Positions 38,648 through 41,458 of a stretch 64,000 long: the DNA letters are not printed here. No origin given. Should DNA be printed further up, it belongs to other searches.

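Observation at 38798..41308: Single ORF fusing glucose-6-phosphate dehydrogenase to a short-type 6-phosphogluconate dehydrogenase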

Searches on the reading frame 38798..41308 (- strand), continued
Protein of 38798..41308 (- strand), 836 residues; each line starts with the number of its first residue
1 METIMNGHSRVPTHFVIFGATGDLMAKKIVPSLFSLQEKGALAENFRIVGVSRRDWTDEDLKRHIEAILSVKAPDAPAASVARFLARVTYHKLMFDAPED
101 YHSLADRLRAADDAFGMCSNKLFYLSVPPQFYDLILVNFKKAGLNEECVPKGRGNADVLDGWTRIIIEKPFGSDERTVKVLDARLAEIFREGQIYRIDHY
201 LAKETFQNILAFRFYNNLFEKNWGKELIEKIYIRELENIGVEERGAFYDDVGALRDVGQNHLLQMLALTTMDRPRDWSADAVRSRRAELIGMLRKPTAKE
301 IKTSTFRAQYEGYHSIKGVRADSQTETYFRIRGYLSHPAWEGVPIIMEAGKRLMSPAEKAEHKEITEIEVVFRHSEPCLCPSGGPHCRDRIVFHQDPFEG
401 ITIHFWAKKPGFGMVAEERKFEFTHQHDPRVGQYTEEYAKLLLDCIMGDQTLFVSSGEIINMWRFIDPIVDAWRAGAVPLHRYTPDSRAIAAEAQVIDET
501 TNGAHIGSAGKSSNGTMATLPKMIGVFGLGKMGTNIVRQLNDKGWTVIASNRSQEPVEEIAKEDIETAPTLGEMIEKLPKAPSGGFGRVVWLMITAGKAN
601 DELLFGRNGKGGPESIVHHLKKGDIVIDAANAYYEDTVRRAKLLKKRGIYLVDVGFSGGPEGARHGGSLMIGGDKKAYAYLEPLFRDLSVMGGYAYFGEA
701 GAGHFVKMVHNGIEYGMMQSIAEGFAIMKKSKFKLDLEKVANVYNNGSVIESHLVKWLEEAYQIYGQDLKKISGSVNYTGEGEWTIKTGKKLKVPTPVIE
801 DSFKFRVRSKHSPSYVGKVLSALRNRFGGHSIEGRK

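Call 40: list_cluster_members(proteins=[P0134, P0135, P0136, P0138, P0143, P0182, P0242, P0133, P0150, P0001])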
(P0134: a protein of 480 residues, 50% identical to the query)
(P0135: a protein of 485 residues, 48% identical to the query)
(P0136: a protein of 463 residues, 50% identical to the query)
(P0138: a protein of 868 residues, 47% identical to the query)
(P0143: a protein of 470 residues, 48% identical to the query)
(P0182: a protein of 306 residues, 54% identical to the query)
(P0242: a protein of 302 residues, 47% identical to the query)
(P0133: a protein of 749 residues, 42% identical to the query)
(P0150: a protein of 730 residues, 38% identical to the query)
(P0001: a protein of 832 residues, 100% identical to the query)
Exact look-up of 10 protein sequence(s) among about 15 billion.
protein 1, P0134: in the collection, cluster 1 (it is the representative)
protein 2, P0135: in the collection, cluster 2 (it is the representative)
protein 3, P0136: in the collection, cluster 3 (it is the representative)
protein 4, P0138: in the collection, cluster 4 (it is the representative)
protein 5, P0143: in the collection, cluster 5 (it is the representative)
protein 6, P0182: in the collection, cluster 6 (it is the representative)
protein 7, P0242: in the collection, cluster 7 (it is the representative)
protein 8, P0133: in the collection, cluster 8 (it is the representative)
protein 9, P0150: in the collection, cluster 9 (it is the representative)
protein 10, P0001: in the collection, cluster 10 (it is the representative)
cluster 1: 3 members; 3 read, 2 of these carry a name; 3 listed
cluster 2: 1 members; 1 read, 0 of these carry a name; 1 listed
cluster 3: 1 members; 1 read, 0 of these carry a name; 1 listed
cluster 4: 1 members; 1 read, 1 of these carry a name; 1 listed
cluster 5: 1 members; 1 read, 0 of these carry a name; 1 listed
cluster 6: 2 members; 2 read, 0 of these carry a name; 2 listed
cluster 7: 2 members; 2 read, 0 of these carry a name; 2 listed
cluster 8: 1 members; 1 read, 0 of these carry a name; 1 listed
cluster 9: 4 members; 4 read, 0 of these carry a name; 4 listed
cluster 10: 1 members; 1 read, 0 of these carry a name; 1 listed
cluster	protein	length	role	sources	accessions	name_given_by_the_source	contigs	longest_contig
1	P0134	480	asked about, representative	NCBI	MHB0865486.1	MAG: glucose-6-phosphate dehydrogenase [Minisyncoccota bacterium]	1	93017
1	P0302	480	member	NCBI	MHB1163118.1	MAG: glucose-6-phosphate dehydrogenase [Minisyncoccota bacterium]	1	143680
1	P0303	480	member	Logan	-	-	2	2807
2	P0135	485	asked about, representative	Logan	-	-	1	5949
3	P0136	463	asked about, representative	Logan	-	-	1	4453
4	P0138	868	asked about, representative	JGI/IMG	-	glucose-6-phosphate 1-dehydrogenase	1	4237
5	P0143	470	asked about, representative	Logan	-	-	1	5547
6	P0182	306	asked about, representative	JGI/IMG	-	-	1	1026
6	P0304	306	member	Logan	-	-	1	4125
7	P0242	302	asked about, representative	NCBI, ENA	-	-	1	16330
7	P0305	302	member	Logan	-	-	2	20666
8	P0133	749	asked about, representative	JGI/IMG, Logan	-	-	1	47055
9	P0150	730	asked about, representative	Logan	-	-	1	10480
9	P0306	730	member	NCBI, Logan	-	-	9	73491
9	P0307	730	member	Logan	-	-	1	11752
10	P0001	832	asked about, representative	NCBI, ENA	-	-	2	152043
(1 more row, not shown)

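Call 50: find_encoding_contigs(protein=P0117, flank=10000, max_places=1)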
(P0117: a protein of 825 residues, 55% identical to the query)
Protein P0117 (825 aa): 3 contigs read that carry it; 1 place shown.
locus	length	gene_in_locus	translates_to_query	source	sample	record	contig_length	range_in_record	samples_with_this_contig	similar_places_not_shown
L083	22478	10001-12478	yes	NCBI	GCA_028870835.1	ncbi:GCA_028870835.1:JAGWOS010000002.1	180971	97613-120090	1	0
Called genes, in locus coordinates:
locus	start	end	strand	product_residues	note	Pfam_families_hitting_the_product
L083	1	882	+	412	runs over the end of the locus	PF12704:MacB_PCD, PF02687:FtsX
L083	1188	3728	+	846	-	PF00005:ABC_tran (faint), PF02463:SMC_N (faint), PF13304:AAA_21 (faint), PF13555:AAA_29 (faint), PF20703:nSTAND1 (faint), PF17760:UvrA_inter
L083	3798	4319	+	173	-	-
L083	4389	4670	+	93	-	PF21784:Bflower (faint)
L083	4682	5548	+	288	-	PF01734:Patatin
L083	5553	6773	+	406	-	PF01541:GIY-YIG, PF27096:UvrC_M, PF02151:UVR, PF08459:UvrC_RNaseH_dom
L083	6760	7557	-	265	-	-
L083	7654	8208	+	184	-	PF01300:Sua5_yciO_yrdC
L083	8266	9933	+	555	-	PF01565:FAD_binding_4, PF02913:FAD-oxidase_C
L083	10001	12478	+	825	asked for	PF00479:G6PD_N, PF02781:G6PD_C, PF03446:NAD_binding_2, PF00393:6PGD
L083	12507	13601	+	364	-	PF02812:ELFV_dehydrog_N, PF00208:ELFV_dehydrog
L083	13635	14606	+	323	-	PF10432:bact-PGI_C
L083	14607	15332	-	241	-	PF00175:NAD_binding_1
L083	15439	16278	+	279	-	PF13175:AAA_15 (faint), PF00005:ABC_tran, PF13304:AAA_21 (weak)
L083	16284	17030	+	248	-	PF01061:ABC2_membrane, PF12698:ABC2_membrane_3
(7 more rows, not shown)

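Call 51: find_encoding_contigs(protein=P0079, flank=10000, max_places=1)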
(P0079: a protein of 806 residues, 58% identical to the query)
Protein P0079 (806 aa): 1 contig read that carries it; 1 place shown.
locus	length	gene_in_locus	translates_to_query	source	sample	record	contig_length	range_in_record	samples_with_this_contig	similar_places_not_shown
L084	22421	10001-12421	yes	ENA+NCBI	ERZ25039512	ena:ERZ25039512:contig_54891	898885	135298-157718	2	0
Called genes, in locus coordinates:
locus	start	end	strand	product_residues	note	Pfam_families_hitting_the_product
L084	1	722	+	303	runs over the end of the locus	PF18075:FtsX_ECD, PF02687:FtsX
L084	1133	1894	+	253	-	PF00119:ATP-synt_A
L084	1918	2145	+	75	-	PF00137:ATP-synt_C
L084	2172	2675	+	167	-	PF00430:ATP-synt_B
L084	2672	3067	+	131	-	PF00213:OSCP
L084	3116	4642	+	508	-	PF02874:ATP-synt_ab_N, PF00006:ATP-synt_ab, PF00306:ATP-synt_ab_C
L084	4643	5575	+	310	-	PF00231:ATP-synt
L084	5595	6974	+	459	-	PF02874:ATP-synt_ab_N, PF00006:ATP-synt_ab, PF22919:ATP-synt_VA_C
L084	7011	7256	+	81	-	PF02823:ATP-synt_DE_N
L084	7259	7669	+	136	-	PF20393:Pro_CA_2 (weak)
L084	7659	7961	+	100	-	-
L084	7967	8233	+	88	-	PF01035:DNA_binding_1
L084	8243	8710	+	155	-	PF10648:Gmad2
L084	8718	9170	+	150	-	PF13581:HATPase_c_2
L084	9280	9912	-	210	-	PF02245:Pur_DNA_glyco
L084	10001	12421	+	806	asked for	PF00479:G6PD_N, PF02781:G6PD_C, PF03446:NAD_binding_2, PF00393:6PGD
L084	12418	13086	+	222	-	PF00561:Abhydrolase_1, PF12146:Hydrolase_4, PF12697:Abhydrolase_6, PF20408:Abhydrolase_11 (faint), PF12695:Abhydrolase_5 (faint), PF00561:Abhydrolase_1, PF08386:Abhydrolase_4 (weak)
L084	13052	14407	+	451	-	PF02875:Mur_ligase_C (faint), PF08245:Mur_ligase_M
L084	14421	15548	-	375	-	PF01820:Dala_Dala_lig_N, PF02786:CPSase_L_D2, PF07478:Dala_Dala_lig_C, PF02222:ATP-grasp (faint)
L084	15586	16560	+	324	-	PF10432:bact-PGI_C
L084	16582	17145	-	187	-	-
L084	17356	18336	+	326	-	PF00899:ThiF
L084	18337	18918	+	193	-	PF12261:T_hemolysin (faint)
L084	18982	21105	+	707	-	PF16927:HisKA_7TM, PF00512:HisKA, PF02518:HATPase_c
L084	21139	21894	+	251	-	PF20582:UPF0758_N, PF04002:RadC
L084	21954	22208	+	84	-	PF12728:HTH_17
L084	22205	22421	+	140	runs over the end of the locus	PF02661:Fic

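Call 53: predict_structure(alignment_id=A2)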
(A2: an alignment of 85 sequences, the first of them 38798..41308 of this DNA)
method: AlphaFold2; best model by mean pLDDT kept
length: 836 residues; sequences in the alignment: 85
mean_pLDDT: 87.2   pTM: 0.62
mean pLDDT of the five models: 87.2, 86.4, 85.8, 85.4, 82.9
residues with pLDDT >= 90: 508; 70-90: 254; 50-70: 45; < 50: 29
segments of 3 or more residues with pLDDT < 50: 1-6, 153-155, 501-518
pLDDT, mean of each block of 10 residues (from residue 1): 47 94 89 94 94 96 97 94 98 96 96 91 92 94 83 54 90 90 92 89 84 83 91 86 74 86 92 91 94 94 91 85 92 95 93 75 88 81 80 88 92 88 72 77 92 92 96 94 73 74 33 39 93 97 96 96 96 93 82 86 89 91 95 92 96 94 93 95 95 94 95 80 95 95 85 87 91 82 88 89 88 93 80 55
secondary structure, 60 per line:
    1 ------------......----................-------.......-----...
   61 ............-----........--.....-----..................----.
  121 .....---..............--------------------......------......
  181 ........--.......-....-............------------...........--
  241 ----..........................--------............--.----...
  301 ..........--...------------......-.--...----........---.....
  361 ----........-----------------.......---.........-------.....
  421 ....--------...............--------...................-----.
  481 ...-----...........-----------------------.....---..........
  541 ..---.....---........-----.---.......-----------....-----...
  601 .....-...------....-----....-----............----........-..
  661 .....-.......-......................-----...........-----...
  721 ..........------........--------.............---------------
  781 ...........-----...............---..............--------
elements in order (helices of 4 or more, strands of 3 or more residues): E13-18 H23-38 E46-52 H58-72 H78-85 E88-92 H98-115 E120-125 H129-142 E163-168 H175-188 E194-197 H199-202 H204-215 E228-238 H245-270 H279-290 H298-304 E305-310 E328-333 E345-352 H356-360 E365-372 E390-396 E400-408 E416-424 H433-447 H456-474 E480-483 H489-499 E523-527 H531-542 E546-550 H554-561 H571-577 E589-592 H598-605 H616-619 E625-628 H634-645 E650-657 H659-665 E667-673 H675-688 E689-696 H702-712 H718-730 H737-744 H753-765 H781-791 H797-811 H815-828

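Call 60: search_protein_families(library=pfam, proteins=[L005:1360-1974:+], max_evalue=0.001)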
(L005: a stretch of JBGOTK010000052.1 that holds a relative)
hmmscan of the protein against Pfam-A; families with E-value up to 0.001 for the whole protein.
L005:1360-1974:+ (204 aa): 1 family
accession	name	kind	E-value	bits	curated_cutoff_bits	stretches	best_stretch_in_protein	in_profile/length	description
PF04199.19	Cyclase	-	1.7e-22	80.6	23.1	1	4-145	1-140/142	Putative cyclase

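Call 63: search_protein_families(library=pfam, proteins=[L009:13089-13820:+, L013:11431-12171:+, L018:2659-3369:+, L029:12670-13482:+, L010:12510-13691:+, L044:12567-13613:+], max_evalue=0.001)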
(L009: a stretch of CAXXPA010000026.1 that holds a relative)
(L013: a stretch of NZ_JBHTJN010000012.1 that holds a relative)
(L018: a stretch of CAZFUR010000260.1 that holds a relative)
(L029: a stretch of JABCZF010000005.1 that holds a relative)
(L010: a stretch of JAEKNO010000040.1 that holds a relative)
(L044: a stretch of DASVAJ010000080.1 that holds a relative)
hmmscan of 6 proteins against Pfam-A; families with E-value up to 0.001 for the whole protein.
L009:13089-13820:+ (244 aa): 1 family
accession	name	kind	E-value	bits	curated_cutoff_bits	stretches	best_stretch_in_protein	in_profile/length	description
PF01182.26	Glucosamine_iso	-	9.7e-62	209.2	27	1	17-222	5-213/225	Glucosamine-6-phosphate isomerases/6-phosphogluconolactonase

L013:11431-12171:+ (247 aa): 1 family
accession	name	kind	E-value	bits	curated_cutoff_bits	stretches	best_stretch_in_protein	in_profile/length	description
PF01182.26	Glucosamine_iso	-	4.1e-61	207.1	27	1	18-231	7-225/225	Glucosamine-6-phosphate isomerases/6-phosphogluconolactonase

L018:2659-3369:+ (237 aa): 1 family
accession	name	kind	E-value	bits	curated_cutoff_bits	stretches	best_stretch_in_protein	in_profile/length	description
PF01182.26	Glucosamine_iso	-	4e-61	207.2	27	1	14-230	4-222/225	Glucosamine-6-phosphate isomerases/6-phosphogluconolactonase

L029:12670-13482:+ (271 aa): 1 family
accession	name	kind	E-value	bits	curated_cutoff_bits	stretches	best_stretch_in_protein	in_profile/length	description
PF01182.26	Glucosamine_iso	-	1.1e-66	225.4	27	1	28-255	1-225/225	Glucosamine-6-phosphate isomerases/6-phosphogluconolactonase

L010:12510-13691:+ (394 aa): 2 families
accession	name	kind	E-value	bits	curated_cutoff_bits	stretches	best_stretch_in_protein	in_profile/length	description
PF10128.15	OpcA_G6PD_assem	-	5.4e-22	78.5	27.9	1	81-193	3-115/118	Glucose-6-phosphate dehydrogenase subunit N-terminal domain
PF20171.3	OpcA_G6PD_C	-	8.3e-16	59.1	27.7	1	206-383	2-135/135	Glucose-6-phosphate dehydrogenase subunit C-terminal domain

L044:12567-13613:+ (349 aa): 1 family
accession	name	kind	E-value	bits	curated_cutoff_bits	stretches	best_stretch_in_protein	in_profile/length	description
PF02685.22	Glucokinase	-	3.1e-102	342.3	22.1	1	18-340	1-311/314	Glucokinase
